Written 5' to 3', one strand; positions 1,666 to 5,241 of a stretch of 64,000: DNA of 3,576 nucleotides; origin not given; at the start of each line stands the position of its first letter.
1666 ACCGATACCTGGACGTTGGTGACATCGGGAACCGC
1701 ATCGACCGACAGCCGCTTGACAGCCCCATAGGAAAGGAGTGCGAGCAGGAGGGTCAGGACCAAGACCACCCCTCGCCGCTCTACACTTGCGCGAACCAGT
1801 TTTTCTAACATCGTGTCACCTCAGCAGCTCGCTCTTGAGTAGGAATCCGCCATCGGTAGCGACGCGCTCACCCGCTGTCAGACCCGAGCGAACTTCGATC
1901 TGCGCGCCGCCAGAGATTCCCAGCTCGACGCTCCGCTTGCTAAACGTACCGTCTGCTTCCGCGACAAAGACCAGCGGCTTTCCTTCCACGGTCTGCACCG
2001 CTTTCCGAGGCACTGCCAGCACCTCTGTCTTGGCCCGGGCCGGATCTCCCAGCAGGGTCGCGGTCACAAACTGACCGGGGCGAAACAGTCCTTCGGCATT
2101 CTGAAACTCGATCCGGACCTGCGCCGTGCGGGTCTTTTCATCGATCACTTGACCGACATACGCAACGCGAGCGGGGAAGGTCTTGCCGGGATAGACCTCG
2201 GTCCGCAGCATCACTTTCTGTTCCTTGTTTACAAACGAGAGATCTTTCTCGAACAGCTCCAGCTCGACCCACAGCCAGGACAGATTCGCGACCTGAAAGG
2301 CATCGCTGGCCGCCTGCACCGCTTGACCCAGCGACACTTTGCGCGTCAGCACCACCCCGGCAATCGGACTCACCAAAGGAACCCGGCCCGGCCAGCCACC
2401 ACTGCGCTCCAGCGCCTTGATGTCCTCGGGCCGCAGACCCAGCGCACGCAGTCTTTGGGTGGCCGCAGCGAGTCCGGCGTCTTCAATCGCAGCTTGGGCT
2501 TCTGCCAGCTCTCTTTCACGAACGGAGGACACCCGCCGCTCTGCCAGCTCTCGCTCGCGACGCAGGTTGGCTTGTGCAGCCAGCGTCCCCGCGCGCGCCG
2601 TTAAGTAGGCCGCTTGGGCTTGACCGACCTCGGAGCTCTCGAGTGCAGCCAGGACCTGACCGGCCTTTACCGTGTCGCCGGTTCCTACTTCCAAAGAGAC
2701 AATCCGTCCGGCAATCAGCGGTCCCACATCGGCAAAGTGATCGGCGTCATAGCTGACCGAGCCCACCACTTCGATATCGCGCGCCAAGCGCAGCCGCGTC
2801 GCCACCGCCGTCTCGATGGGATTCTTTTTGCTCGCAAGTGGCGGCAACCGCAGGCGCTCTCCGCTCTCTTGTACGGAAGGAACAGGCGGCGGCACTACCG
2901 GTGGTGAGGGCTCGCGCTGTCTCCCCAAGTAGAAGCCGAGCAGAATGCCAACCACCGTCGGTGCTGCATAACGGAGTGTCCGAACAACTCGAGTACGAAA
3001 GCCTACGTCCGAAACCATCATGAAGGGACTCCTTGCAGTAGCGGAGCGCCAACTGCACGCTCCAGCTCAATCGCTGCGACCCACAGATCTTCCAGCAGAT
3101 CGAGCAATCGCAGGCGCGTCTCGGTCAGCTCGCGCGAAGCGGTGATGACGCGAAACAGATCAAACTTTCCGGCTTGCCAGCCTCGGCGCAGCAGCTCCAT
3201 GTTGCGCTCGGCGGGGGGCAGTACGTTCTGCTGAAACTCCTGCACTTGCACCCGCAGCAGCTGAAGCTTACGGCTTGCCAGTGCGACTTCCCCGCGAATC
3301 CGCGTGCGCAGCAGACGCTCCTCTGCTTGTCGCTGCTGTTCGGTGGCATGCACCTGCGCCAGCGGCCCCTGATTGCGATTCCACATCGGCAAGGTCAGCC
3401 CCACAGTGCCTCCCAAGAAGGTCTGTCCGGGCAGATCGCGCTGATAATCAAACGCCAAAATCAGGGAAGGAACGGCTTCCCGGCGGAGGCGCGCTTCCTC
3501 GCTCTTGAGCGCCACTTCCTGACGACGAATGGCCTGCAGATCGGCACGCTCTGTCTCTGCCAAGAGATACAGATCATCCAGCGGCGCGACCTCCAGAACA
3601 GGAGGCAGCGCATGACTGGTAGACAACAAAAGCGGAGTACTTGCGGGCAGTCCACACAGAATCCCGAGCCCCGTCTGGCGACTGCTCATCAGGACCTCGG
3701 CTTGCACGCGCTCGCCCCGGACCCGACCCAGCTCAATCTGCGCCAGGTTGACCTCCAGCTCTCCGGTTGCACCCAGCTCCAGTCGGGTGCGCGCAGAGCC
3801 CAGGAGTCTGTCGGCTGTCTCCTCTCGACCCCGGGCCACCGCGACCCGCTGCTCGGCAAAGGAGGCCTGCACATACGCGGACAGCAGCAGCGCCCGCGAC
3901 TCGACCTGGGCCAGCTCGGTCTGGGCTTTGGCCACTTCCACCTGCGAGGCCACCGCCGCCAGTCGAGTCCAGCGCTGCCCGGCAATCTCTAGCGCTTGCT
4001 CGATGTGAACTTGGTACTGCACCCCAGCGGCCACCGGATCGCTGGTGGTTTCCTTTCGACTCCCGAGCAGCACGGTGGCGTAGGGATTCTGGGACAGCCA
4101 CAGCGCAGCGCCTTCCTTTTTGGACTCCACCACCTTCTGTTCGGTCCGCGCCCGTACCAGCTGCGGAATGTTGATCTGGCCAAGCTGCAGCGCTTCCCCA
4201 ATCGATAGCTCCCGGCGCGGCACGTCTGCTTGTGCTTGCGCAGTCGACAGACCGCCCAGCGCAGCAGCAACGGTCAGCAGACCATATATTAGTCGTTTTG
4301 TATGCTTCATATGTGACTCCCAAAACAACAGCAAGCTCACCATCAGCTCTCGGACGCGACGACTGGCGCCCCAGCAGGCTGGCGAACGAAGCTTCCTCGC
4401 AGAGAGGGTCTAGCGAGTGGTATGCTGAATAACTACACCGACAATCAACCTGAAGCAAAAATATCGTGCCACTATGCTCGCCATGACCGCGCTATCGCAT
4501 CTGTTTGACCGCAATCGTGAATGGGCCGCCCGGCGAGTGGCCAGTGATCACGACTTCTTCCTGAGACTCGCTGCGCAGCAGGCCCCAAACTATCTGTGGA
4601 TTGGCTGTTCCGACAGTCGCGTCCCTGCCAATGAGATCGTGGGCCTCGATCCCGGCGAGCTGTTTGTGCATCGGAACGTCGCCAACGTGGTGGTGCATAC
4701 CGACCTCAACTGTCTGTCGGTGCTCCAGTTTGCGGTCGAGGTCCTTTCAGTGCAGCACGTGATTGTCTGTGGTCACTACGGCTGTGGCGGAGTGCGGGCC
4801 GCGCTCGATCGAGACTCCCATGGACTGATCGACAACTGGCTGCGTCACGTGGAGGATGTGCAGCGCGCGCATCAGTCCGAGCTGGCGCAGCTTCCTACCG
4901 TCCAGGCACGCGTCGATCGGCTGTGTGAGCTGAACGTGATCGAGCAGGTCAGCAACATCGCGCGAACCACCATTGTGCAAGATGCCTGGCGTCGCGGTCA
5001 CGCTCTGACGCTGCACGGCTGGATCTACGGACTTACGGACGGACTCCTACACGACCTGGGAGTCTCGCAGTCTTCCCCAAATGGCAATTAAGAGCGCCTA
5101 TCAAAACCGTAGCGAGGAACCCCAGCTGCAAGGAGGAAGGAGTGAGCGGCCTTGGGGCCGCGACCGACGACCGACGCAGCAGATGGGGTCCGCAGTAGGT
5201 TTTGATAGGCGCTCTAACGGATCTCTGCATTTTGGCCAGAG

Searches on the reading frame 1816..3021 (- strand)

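Call 59: search_protein_families(library=pfam, proteins=[window:1816-3021:-], max_evalue=0.001)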
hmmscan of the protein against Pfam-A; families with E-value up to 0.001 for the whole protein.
window:1816-3021:- (401 aa): 4 families
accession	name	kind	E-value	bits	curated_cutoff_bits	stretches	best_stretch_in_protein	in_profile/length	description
PF16576.10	HlyD_D23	-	1.7e-56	191.3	30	1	79-319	2-214/214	Barrel-sandwich domain of CusB or HlyD membrane-fusion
PF13437.12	HlyD_3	-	3.9e-20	73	22.2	1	216-316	2-106/106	HlyD family secretion protein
PF13533.13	Biotin_lipoyl_2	-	0.00016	21.9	29.8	1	101-128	5-32/32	Biotin-lipoyl like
PF00529.27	CusB_dom_1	-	0.00086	20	26.5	0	268-389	12-89/89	Cation efflux system protein CusB domain 1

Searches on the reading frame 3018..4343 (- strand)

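Call 59: search_protein_families(library=pfam, proteins=[window:3018-4343:-], max_evalue=0.001)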
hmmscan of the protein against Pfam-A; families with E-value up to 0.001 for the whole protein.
window:3018-4343:- (441 aa): 1 family
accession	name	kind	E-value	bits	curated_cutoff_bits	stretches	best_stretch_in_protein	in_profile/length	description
PF02321.23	OEP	-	1.5e-22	80.8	22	2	255-432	1-187/187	Outer membrane efflux protein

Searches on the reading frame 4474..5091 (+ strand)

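Call 59: search_protein_families(library=pfam, proteins=[window:4474-5091:+], max_evalue=0.001)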
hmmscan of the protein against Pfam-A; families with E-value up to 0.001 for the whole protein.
window:4474-5091:+ (205 aa): 1 family
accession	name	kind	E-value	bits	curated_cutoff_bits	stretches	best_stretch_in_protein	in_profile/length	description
PF00484.24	Pro_CA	-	9.3e-56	188.9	25.7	1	40-191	1-155/156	Carbonic anhydrase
